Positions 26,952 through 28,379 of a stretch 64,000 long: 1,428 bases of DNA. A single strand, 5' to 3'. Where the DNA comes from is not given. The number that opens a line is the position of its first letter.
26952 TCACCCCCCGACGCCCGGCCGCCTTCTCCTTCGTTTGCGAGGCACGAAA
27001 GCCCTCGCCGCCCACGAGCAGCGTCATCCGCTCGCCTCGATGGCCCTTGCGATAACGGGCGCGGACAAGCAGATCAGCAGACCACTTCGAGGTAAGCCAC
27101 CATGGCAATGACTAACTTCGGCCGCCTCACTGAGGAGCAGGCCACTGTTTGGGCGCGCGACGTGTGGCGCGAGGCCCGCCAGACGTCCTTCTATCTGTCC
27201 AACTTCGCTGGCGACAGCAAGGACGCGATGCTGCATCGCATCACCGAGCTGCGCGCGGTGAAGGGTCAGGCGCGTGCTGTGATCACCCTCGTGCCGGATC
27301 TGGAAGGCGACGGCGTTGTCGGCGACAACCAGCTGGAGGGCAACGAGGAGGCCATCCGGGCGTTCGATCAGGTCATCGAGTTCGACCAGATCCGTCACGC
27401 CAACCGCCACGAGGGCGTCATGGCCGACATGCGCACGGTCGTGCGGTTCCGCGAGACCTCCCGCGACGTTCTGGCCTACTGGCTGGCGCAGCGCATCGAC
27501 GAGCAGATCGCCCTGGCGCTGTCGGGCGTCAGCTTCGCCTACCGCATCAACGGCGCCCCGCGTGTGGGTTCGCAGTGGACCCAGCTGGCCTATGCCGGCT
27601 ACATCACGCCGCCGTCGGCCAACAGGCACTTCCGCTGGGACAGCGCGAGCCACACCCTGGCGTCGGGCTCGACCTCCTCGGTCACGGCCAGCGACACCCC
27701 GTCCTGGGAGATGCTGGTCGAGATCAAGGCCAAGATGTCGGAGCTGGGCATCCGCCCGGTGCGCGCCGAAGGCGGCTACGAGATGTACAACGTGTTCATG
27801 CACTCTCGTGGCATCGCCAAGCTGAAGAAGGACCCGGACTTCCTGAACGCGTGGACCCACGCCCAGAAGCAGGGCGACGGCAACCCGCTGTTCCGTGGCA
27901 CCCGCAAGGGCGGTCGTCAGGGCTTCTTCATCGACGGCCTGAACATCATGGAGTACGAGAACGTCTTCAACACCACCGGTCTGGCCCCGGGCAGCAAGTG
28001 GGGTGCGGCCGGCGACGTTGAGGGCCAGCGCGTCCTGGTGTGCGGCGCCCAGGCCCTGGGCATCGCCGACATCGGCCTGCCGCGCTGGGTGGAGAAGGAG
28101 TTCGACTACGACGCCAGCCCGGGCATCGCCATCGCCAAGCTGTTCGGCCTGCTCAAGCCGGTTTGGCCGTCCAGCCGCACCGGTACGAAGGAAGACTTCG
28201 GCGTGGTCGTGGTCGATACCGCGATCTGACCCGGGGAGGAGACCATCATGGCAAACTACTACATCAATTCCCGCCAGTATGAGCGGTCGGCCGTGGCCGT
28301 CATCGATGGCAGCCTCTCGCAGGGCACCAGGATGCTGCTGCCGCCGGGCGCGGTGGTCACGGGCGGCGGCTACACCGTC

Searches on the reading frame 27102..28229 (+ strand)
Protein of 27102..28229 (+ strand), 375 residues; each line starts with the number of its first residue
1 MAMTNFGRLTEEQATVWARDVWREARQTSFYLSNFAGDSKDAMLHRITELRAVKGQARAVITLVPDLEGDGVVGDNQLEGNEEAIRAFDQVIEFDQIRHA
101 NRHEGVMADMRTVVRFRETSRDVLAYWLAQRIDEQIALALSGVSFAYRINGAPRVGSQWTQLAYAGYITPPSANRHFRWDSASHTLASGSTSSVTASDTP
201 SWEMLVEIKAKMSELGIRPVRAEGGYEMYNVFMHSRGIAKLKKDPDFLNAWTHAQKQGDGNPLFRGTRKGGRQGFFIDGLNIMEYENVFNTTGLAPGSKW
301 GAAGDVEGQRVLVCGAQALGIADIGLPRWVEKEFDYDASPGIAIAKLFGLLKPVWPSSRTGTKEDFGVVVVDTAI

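Call 15: search_protein_families(library=phrogs, proteins=[window:27102-28229:+], max_evalue=0.001)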
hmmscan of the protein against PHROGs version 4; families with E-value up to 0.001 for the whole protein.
window:27102-28229:+ (375 aa): 2 families
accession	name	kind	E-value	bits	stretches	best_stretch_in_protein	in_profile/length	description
phrog_334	-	head and packaging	7e-73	246.9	1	1-375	1-379/381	major head protein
phrog_13784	-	unknown function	0.00031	21.8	1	39-142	52-154/177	-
